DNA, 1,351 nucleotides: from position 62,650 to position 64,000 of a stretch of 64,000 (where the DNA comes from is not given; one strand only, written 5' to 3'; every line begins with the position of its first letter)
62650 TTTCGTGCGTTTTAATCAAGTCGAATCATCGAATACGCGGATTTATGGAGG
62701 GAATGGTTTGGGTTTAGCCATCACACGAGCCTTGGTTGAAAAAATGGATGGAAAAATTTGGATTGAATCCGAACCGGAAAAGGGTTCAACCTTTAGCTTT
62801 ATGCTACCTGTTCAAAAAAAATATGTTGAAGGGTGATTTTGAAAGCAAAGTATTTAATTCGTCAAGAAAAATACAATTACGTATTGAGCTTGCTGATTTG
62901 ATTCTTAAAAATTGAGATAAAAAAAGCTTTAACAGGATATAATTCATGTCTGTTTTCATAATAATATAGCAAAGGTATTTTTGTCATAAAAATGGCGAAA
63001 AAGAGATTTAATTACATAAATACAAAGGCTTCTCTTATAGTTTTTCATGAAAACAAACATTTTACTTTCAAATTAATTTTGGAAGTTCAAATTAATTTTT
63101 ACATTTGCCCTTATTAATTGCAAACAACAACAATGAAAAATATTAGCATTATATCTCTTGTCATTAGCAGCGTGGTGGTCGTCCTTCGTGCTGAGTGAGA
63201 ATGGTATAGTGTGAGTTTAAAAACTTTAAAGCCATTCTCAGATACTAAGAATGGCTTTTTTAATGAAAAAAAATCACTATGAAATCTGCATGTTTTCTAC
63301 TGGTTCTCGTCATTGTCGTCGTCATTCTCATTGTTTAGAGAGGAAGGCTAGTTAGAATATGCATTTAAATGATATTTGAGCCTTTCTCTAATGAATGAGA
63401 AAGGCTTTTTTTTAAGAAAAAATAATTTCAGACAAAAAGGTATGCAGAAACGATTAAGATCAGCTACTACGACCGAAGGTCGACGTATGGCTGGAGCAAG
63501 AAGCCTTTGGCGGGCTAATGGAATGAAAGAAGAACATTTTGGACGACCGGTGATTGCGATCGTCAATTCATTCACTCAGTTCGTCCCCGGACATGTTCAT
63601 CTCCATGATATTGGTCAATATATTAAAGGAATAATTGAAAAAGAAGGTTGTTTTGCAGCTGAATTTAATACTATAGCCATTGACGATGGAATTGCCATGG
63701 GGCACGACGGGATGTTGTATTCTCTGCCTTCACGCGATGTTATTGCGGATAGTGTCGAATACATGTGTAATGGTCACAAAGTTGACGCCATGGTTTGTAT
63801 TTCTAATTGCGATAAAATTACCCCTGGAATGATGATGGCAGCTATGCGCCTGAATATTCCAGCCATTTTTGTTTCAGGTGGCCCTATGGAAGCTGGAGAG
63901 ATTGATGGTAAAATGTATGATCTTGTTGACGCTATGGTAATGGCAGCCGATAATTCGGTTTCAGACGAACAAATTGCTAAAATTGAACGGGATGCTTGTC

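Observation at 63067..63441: Two tandem Ile/Val/Leu-rich leader-peptide attenuators in series upstream of ilvD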

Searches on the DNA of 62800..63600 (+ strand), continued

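Call 53: search_with_rna_model(model_id=R1, sources=[L081, L082, L083, L084, L085, L086, L087, L088, L089, L090, L091, L092, L093, L094, L095, L096, L097, L098, L099, L100, L101, L102, L103, L104, L105, L106, L107, L108, L109, L110, L111, L112, L113, L114, L115, L116, L117, L118, L119, L120, L121, L122, L123, L124, L125, L126, L127, L128, L129, L130, L131, L132, L133, L134, L135, L136, L137, L138, L139, L140, L141, L142, L143, L144, L145, L146, L147, L148, L149, L150, L151, L152, L153, L154, L155, L156, L157, L158, L159, L160], max_evalue=0.01)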
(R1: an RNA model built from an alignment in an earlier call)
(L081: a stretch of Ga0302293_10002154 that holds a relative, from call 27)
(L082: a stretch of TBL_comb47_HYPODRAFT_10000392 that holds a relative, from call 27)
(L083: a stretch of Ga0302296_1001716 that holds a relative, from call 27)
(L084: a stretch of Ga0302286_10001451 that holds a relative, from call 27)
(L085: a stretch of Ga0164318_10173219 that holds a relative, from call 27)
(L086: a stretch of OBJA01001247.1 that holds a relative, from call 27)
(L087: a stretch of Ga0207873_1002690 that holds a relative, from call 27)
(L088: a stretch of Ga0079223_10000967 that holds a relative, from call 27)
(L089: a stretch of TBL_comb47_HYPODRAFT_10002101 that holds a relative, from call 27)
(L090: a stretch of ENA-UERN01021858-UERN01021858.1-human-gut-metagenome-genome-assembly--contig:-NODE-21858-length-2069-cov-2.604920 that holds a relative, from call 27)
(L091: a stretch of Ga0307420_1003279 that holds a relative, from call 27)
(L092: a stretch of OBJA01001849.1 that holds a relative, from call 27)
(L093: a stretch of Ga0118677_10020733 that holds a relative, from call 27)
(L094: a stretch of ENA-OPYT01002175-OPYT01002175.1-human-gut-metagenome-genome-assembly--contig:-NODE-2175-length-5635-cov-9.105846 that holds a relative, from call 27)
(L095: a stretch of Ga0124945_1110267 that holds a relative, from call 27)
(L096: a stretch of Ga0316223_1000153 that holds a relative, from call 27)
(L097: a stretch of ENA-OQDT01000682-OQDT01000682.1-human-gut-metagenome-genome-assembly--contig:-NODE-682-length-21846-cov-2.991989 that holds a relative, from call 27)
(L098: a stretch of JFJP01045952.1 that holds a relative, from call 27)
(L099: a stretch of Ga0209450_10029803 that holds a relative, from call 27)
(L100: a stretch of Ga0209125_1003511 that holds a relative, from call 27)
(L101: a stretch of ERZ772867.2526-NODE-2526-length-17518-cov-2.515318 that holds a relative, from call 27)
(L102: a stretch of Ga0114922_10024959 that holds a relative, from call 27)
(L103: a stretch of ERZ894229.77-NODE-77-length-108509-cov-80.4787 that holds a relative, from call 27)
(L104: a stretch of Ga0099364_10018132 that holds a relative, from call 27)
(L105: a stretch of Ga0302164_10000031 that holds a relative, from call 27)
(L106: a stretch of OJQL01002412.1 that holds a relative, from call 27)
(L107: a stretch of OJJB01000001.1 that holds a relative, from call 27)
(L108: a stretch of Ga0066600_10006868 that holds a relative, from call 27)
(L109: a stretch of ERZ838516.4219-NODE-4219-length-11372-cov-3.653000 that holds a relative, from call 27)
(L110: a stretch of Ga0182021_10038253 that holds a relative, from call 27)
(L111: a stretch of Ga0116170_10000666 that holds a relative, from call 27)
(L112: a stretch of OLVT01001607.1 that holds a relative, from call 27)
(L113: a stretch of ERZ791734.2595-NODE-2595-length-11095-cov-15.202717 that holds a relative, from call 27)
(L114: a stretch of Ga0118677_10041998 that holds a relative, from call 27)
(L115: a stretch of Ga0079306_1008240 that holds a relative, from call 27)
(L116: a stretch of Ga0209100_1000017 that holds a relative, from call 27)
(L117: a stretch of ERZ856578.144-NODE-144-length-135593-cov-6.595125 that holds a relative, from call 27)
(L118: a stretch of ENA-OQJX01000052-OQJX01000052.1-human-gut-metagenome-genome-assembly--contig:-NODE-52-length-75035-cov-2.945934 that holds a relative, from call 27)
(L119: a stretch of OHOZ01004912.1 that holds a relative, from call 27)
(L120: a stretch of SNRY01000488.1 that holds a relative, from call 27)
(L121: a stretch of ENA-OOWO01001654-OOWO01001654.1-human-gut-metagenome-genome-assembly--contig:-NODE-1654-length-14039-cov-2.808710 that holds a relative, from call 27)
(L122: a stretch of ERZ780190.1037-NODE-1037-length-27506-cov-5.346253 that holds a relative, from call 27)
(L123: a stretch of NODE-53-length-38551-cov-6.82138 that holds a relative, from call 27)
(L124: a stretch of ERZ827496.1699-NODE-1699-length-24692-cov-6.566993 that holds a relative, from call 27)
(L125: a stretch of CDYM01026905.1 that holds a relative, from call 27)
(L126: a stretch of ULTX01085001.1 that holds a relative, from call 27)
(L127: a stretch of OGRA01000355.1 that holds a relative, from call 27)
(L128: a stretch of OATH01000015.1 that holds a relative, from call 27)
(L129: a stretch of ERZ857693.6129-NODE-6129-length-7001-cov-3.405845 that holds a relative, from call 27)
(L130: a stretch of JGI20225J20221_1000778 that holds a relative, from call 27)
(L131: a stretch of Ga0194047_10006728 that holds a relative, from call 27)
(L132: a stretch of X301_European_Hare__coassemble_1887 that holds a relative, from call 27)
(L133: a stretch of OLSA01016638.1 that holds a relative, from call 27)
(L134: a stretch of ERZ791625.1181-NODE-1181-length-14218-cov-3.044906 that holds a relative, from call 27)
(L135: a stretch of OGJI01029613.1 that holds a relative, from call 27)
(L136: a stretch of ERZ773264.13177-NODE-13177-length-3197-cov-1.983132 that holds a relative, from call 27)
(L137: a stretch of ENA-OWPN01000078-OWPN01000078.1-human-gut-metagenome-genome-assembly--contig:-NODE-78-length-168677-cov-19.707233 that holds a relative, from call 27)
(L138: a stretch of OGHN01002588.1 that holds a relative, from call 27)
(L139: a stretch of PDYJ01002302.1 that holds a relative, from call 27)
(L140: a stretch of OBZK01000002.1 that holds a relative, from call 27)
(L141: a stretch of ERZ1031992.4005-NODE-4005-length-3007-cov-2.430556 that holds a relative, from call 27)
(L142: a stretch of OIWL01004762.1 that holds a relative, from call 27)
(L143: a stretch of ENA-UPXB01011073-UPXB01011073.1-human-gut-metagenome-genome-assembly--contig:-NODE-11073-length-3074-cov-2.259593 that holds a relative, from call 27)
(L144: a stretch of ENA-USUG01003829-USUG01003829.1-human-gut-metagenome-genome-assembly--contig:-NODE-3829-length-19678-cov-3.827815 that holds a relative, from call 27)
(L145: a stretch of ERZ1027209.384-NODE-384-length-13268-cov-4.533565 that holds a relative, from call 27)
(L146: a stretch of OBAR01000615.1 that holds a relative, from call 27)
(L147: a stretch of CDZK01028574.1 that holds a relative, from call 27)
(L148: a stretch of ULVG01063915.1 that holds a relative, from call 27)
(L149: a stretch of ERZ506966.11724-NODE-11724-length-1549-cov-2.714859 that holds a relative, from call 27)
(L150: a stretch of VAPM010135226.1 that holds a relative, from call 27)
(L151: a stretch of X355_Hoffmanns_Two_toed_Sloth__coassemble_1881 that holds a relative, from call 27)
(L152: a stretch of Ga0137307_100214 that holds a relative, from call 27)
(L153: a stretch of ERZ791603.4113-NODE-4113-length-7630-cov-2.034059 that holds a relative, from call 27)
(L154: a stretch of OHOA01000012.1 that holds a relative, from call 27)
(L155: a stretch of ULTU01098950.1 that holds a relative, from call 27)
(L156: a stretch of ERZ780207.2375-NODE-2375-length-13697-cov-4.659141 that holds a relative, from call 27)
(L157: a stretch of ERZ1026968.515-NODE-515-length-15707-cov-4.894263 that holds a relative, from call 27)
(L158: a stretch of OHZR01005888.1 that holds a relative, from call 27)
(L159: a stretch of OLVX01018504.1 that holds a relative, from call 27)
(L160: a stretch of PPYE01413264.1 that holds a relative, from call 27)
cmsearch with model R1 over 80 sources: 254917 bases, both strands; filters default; matches with E-value up to 0.01: 91.
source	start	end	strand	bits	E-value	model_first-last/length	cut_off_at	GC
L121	1394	1486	+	73.1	8.7e-11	1-86/86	no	0.33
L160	1394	1486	+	73.1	8.7e-11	1-86/86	no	0.33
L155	1393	1486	+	72.9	9.2e-11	1-86/86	no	0.35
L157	1394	1486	+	72.1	1.3e-10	1-86/86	no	0.34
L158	1092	1184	+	72.1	1.3e-10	1-86/86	no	0.34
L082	1400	1479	+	71.7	1.5e-10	1-86/86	no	0.3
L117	1395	1486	+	71.1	2e-10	1-86/86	no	0.37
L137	1393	1485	+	71.1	2e-10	1-86/86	no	0.34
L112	1393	1485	+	71.1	2.1e-10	1-86/86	no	0.34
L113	1393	1485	+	71.1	2.1e-10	1-86/86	no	0.34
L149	703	795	+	71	2.1e-10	1-86/86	no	0.34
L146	1391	1483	+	69.8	3.5e-10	1-86/86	no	0.37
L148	1391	1483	+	69.8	3.5e-10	1-86/86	no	0.37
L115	1389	1470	+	68.7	5.6e-10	1-86/86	no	0.34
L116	1282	1376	+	68.7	5.8e-10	1-86/86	no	0.31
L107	1394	1487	+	68.1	7.1e-10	1-86/86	no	0.37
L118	1389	1487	+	68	7.5e-10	1-86/86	no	0.36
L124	1389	1487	+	68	7.5e-10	1-86/86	no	0.36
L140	1389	1487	+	68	7.5e-10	1-86/86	no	0.36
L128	1393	1487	+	68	7.7e-10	1-86/86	no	0.37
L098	861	937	+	68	7.8e-10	1-86/86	no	0.34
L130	1400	1491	+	67.6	9.1e-10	1-86/86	no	0.32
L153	1390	1487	+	67.2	1e-09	1-86/86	no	0.38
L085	1253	1341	+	67.1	1.1e-09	1-86/86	no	0.27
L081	1399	1477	+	66.4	1.5e-09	1-86/86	no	0.35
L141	375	469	+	66.2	1.7e-09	1-86/86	no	0.38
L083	1396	1474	+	66.1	1.7e-09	1-86/86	no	0.3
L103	1392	1485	+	65.8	2e-09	1-86/86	no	0.35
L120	1402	1489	+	63.7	4.8e-09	1-86/86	no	0.38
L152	1392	1486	+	62.9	6.9e-09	1-86/86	no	0.4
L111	1393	1481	+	59.3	3.1e-08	1-86/86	no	0.29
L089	1341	1420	+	58.6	4.2e-08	1-86/86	no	0.36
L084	1249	1328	+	58.1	5.2e-08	1-86/86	no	0.34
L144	1360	1463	+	58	5.5e-08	1-86/86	no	0.41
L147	1193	1296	+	58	5.5e-08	1-86/86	no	0.41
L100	1407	1490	+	57.8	5.9e-08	1-86/86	no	0.36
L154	1381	1460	+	57.8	6.1e-08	1-86/86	no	0.43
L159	911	990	+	57.8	6.1e-08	1-86/86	no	0.43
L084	1394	1477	+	57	8.4e-08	1-86/86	no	0.35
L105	1347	1434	+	56.7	9.6e-08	1-86/86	no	0.35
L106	1375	1456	+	56.6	9.8e-08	1-86/86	no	0.44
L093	183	270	+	56.3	1.1e-07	1-86/86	no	0.34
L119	800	882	+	55.7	1.5e-07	1-86/86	no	0.37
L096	1342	1422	+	55.6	1.5e-07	1-86/86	no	0.37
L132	1390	1471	+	55.4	1.7e-07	1-86/86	no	0.44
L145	1381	1460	+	55.2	1.8e-07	1-86/86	no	0.44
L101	1383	1481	+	54.9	2e-07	1-86/86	no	0.29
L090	36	127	+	54.6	2.4e-07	1-86/86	no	0.35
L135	469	548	+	54.4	2.6e-07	1-86/86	no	0.45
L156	1381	1460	+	54.4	2.6e-07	1-86/86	no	0.45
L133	1375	1457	+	54.2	2.8e-07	1-86/86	no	0.39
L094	230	322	+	53.8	3.3e-07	1-86/86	no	0.34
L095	66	159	+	53.8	3.3e-07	1-86/86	no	0.34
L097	1344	1436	+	53.2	4.2e-07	1-86/86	no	0.35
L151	1380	1461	+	52.4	5.9e-07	1-86/86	no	0.43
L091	1392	1471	+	51.9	7.5e-07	1-86/86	no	0.35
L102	1384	1461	+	51.5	8.9e-07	1-86/86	no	0.35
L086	1389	1473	+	48.7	3e-06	1-86/86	no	0.36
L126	1353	1446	+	48.6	3e-06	1-86/86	no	0.36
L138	228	321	+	47.2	5.6e-06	1-86/86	no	0.37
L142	298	391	+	47.2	5.6e-06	1-86/86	no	0.37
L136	383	476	+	47.1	5.7e-06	1-86/86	no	0.37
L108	470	545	+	44.5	1.7e-05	1-86/86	no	0.39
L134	355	448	+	43.7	2.5e-05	1-86/86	no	0.38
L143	170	263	+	43.7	2.5e-05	1-86/86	no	0.38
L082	1432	1495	-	41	7.9e-05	23-86/86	no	0.22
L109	1384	1484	+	40.9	8e-05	1-86/86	no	0.27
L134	518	600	+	40.8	8.5e-05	1-86/86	no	0.46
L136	547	629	+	40.8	8.5e-05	1-86/86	no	0.46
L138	393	475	+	40.8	8.5e-05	1-86/86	no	0.46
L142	463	545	+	40.8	8.5e-05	1-86/86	no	0.46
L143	333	415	+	40.8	8.5e-05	1-86/86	no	0.46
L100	1443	1535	-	38.9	0.00019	1-86/86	no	0.33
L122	1390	1488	+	38.4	0.00024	1-86/86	no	0.34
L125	1390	1488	+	38.4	0.00024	1-86/86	no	0.34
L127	1390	1488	+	38.4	0.00024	1-86/86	no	0.34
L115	1425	1488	-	36.2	0.00062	26-86/86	no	0.25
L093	222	287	-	35.7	0.00076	22-86/86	no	0.26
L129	1309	1388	+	35.6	0.00079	1-86/86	no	0.47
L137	1438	1528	-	35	0.00099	1-86/86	no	0.34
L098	890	948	-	34.8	0.0011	29-86/86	no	0.27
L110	31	93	+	34.4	0.0013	23-86/86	no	0.3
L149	748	838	-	34.1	0.0015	1-86/86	no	0.35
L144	1417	1500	-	32.7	0.0027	1-86/86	no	0.32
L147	1250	1333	-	32.7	0.0027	1-86/86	no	0.32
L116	1328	1399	-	32.7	0.0028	1-86/86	no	0.28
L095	110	202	-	32.4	0.0031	1-86/86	no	0.26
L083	1436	1465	-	31.3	0.0049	48-77/86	no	0.33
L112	1447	1476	-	30.9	0.0058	48-77/86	no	0.43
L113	1447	1476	-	30.9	0.0058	48-77/86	no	0.43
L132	1424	1493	-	30.5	0.007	19-86/86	no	0.4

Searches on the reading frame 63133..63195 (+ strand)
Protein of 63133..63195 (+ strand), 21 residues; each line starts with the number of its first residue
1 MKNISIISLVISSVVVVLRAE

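Call 42: search_protein_families(library=ncbifam, proteins=[window:63133-63195:+], max_evalue=10)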
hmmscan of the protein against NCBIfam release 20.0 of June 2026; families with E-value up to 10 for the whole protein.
seq(21 aa): 1 family
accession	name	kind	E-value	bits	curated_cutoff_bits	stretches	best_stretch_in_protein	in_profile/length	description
NF007744.0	PRK10424.1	equivalog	0.23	11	59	1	5-17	6-18/32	ilv operon leader peptide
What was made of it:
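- On Curated leader families (Rfam Leu/Thr/His/Trp/Phe leaders and others; NCBIfam NF007744 ilv operon leader peptide): NF007744 scored 11 bits against 59, E = 0.23 (call 42).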

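Call 43: list_cluster_members(proteins=[window:63133-63195:+, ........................, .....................])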
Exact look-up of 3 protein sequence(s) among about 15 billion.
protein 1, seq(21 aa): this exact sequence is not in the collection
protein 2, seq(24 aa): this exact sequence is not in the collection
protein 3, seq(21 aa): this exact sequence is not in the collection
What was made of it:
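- Tried and rejected: There is no NCBIfam family (call 42), and the exact peptides are not in the 15-billion-protein collection (call 43).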

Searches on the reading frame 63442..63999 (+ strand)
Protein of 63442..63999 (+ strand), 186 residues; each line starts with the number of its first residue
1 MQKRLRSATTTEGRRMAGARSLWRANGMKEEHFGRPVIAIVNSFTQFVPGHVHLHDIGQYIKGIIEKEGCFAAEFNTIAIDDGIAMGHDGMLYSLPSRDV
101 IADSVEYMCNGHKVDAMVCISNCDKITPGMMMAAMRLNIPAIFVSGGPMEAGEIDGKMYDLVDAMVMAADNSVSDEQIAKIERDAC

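Call 6: find_related_loci(query=window:63442-63999:+, collection=genome_contigs, flank=3000)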
Query window:63442-63999:+ (186 aa) in genome_contigs; peptide patterns used: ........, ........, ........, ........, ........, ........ (x = any residue, [..] = any of these).
600 stretches matched a pattern (row limit reached: there are more); 598 encode a relative of the query (tblastn E <= 1e-3); the best 80 are kept; 80 distinct loci.
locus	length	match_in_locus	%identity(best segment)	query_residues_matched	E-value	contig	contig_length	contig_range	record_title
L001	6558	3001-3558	94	1-186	3e-121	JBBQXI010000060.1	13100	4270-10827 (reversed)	MAG: Bacteroidales bacterium isolate Co_metawrap_2107 Cmw_2107_k141_13348890_length_13100_cov_11.0000, whole genome shot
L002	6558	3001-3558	91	1-186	7e-118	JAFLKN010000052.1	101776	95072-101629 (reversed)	MAG: Prolixibacteraceae bacterium isolate LaCa_MAG_6 c_000000000352, whole genome shotgun sequence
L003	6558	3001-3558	89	1-186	1e-115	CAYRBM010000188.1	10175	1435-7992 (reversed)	MAG TPA_asm: uncultured Odoribacter sp. isolate SRP220891_co1_185 genome assembly, contig: NODE_12718_length_10175_cov_8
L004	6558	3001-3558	84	1-186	1e-110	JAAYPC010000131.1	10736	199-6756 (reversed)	MAG: Fibrobacter sp. isolate AS22ysBPME_152 57142_AS22, whole genome shotgun sequence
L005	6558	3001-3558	83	1-186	2e-109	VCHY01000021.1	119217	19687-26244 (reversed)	Labilibacter sediminis strain CG51 CG51_Scaffold21, whole genome shotgun sequence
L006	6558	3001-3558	82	1-186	3e-108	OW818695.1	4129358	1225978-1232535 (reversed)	metagenome genome assembly, chromosome: 1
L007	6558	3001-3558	82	1-186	2e-107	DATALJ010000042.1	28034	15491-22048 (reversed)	MAG TPA_asm: Bacteroidales bacterium isolate SMAG_U6961 k141_12616, whole genome shotgun sequence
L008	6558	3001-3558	82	1-186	2e-107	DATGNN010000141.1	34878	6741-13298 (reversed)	MAG TPA_asm: Chitinispirillaceae bacterium isolate SMAG_U10344 k141_1026039, whole genome shotgun sequence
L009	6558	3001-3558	82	1-186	2e-107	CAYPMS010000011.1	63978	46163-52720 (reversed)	MAG TPA_asm: uncultured Fibrobacter sp. isolate SRP167436_co1_203 genome assembly, contig: NODE_499_length_63978_cov_18.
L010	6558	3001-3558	83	1-186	6e-107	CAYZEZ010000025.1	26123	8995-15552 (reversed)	MAG TPA_asm: uncultured Bacteroides sp. isolate binchicken_co150_186 genome assembly, contig: NODE_3958_length_26123_cov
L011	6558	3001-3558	82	1-186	3e-106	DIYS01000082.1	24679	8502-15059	MAG TPA_asm: Saccharicrinis sp. UBA6048 UBA6048_contig_757, whole genome shotgun sequence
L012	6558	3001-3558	77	1-186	3e-106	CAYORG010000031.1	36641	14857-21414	MAG TPA_asm: uncultured Bacteroidales bacterium isolate binchicken_co89_594 genome assembly, contig: NODE_1579_length_36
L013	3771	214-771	80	1-186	8e-106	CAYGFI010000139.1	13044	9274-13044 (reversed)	MAG TPA_asm: uncultured Chitinophaga sp. isolate ERP113451_co1_21 genome assembly, contig: NODE_5702_length_13044_cov_14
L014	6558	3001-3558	78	1-186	5e-105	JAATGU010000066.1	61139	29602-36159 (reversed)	MAG: Bacteroidales bacterium isolate bin_67 k141_13153341, whole genome shotgun sequence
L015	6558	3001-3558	80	1-186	5e-105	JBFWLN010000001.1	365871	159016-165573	MAG: Desulfobulbus sp. isolate CA_2019_NHSR_67 NODE_43_length_365871_cov_15.797008_NHSR, whole genome shotgun sequence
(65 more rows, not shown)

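Call 27: find_related_loci(query=window:63442-63999:+, collection=metagenome_contigs, flank=1500)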
Query window:63442-63999:+ (186 aa) in metagenome_contigs; peptide patterns used: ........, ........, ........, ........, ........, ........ (x = any residue, [..] = any of these).
600 stretches matched a pattern (row limit reached: there are more); 600 encode a relative of the query (tblastn E <= 1e-3); the best 80 are kept; 80 distinct loci.
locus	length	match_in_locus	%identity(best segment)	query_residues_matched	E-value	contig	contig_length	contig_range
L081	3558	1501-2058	93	1-186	1e-121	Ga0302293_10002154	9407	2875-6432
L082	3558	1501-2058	92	1-186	3e-119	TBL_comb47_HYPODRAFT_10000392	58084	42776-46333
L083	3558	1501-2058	91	1-186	5e-118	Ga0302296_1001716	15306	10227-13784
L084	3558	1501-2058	89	1-186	1e-116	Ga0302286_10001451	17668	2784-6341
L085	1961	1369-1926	88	1-186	1e-119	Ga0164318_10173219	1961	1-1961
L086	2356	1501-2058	88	1-186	3e-115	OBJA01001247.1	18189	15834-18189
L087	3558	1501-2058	81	1-186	4e-108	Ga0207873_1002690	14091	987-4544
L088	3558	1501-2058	82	1-186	1e-107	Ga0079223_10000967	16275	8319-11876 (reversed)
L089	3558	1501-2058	81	1-186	1e-106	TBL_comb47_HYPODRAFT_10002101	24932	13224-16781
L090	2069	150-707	80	1-186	3e-111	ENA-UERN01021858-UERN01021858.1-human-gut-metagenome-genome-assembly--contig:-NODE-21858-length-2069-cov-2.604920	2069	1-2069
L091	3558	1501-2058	79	1-186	3e-105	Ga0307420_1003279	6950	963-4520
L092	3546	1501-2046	84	5-186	6e-105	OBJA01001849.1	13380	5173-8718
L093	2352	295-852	81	1-186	5e-107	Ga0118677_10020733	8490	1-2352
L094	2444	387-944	80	1-186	1e-106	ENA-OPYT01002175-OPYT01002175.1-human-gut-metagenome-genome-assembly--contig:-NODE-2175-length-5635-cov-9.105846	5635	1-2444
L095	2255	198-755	80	1-186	1e-106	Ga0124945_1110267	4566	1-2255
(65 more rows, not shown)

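Call 39: search_protein_families(library=ncbifam, proteins=[window:63442-63999:+, L002:4943-6556:+])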
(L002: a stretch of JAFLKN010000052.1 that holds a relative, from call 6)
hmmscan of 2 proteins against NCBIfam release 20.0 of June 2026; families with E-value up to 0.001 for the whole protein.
window:63442-63999:+ (186 aa): 8 families
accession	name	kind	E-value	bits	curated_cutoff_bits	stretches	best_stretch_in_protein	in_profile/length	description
NF009103.0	PRK12448.1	equivalog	2.6e-100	336.4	710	1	4-186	3-189/616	dihydroxy-acid dehydratase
TIGR00110.1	ilvD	equivalog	1.6e-74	251.4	618.15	1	19-186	2-173/543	dihydroxy-acid dehydratase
NF002068.0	PRK00911.1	subfamily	1.2e-65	222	644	1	2-186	2-189/559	dihydroxy-acid dehydratase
NF009559.0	PRK13016.1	equivalog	4.9e-26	91.1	882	1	3-158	8-161/578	L-arabinonate dehydratase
NF004784.0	PRK06131.1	subfamily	3.2e-25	88.6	539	1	5-159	10-162/576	dihydroxy-acid dehydratase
NF009560.0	PRK13017.1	subfamily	3.1e-22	78.5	684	1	26-158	35-164/595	dihydroxy-acid dehydratase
TIGR01196.1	edd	equivalog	9.6e-20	70.4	708.25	1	34-152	63-183/601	phosphogluconate dehydratase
TIGR03432.1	yjhG_yagF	hypoth_equivalog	1.3e-07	30.1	808.15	1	79-183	111-217/640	YjhG/YagF family D-xylonate dehydratase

L002:4943-6556:+ (538 aa): 59 families (the best 25 are shown)
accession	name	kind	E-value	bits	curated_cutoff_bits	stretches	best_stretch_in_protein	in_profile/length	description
TIGR00118.1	acolac_lg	equivalog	3.2e-211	702.6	538.35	1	7-538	2-530/557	biosynthetic-type acetolactate synthase large subunit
NF004710.0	PRK06048.1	equivalog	5.8e-200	665.5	976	1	3-537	5-532/561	acetolactate synthase large subunit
NF005824.0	PRK07710.1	equivalog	1.6e-194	647.5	976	1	3-538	14-544/573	acetolactate synthase large subunit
NF006524.0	PRK08978.1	equivalog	5e-194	645.6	738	1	7-538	2-520/548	acetolactate synthase 2 catalytic subunit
NF005228.0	PRK06725.1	equivalog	4.9e-191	635.8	991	1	3-537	13-540/571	acetolactate synthase large subunit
NF005860.0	PRK07789.1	equivalog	4.7e-190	633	881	1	2-529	30-564/615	acetolactate synthase large subunit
NF004919.0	PRK06276.1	equivalog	1.2e-187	624.8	866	1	7-538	2-534/582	acetolactate synthase large subunit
NF005651.0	PRK07418.1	subfamily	1.6e-186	621.2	942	1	3-537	16-554/617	acetolactate synthase large subunit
NF006319.0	PRK08527.1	equivalog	8.4e-180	598.9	905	1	4-533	2-529/565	acetolactate synthase large subunit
NF005584.0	PRK07282.1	equivalog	1.2e-177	591.9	970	1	6-529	10-528/566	acetolactate synthase large subunit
NF006581.0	PRK09107.1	equivalog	1.7e-173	578.1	974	1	3-537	8-548/595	acetolactate synthase 3 large subunit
NF005058.0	PRK06466.1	equivalog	1.6e-171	571.7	951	1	5-531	3-535/574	acetolactate synthase 3 large subunit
NF006016.1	PRK08155.1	equivalog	3.8e-167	557.1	870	1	5-537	2-527/554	acetolactate synthase large subunit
NF005409.0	PRK06965.1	equivalog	4.3e-162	540.6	1035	1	4-530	19-548/587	acetolactate synthase 3 catalytic subunit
NF006525.0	PRK08979.1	equivalog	2.5e-161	537.9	1084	1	4-533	2-535/572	acetolactate synthase 3 large subunit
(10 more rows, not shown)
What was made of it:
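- Checked: NCBIfam names it dihydroxy-acid dehydratase, E = 2.6e-100 (call 39).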
